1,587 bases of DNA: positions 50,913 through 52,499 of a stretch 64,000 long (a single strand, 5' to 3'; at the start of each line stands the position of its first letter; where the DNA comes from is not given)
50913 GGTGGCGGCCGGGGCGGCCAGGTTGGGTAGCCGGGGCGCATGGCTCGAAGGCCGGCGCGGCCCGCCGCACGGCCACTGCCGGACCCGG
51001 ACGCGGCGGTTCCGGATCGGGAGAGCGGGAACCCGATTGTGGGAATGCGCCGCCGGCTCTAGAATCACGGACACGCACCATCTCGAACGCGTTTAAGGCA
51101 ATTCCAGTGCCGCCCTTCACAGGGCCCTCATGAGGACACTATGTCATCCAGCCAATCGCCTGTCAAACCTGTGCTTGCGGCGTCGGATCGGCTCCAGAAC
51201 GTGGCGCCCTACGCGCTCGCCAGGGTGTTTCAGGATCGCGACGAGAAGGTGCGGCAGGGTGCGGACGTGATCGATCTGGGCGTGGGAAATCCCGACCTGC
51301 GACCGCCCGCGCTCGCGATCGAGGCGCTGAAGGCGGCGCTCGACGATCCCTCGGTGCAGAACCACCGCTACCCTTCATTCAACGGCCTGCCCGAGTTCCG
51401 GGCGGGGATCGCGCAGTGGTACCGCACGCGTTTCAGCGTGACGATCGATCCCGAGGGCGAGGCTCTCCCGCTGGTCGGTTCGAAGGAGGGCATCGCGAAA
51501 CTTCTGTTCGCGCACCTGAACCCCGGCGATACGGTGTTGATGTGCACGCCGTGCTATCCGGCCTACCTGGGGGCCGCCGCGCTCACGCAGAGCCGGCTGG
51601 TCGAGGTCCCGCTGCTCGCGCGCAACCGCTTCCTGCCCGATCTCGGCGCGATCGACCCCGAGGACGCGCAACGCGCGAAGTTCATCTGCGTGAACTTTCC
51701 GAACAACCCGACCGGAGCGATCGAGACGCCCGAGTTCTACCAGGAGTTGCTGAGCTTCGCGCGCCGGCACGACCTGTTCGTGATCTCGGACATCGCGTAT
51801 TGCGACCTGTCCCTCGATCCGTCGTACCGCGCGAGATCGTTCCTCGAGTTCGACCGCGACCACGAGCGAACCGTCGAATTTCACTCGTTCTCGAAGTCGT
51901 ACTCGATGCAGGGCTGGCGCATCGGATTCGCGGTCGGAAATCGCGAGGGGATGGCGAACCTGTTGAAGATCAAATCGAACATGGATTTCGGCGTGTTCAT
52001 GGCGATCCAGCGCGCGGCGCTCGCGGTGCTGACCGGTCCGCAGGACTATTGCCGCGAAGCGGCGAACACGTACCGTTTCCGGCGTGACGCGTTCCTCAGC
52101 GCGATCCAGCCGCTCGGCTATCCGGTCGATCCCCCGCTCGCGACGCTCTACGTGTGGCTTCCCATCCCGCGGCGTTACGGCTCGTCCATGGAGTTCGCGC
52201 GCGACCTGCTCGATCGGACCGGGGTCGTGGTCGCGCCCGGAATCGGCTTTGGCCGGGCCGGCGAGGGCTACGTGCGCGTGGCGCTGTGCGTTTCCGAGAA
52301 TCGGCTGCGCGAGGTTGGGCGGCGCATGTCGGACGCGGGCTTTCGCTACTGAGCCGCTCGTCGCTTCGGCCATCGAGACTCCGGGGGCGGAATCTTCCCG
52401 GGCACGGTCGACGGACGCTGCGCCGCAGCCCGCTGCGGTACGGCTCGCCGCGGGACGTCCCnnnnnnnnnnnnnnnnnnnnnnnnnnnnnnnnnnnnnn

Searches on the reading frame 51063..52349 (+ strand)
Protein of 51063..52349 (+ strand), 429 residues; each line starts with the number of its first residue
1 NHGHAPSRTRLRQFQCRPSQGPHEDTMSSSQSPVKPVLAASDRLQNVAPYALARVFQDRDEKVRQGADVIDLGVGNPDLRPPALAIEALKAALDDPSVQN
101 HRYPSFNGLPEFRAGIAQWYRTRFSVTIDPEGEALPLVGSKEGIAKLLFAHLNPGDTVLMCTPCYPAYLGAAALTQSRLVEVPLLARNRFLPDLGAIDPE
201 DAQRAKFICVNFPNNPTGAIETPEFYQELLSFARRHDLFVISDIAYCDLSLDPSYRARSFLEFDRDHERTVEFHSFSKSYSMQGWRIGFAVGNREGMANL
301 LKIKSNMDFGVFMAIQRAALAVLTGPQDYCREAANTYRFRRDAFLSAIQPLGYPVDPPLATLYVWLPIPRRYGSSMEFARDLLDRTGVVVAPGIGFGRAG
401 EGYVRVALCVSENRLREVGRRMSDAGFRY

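Call 18: search_protein_families(library=pfam, proteins=[window:51063-52349:+], max_evalue=0.001)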
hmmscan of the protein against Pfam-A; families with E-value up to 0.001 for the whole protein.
window:51063-52349:+ (429 aa): 1 family
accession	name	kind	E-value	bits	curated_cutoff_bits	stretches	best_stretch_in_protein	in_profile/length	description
PF00155.27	Aminotran_1_2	-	2.1e-58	198.7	19.7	1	68-418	2-357/361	Aminotransferase class I and II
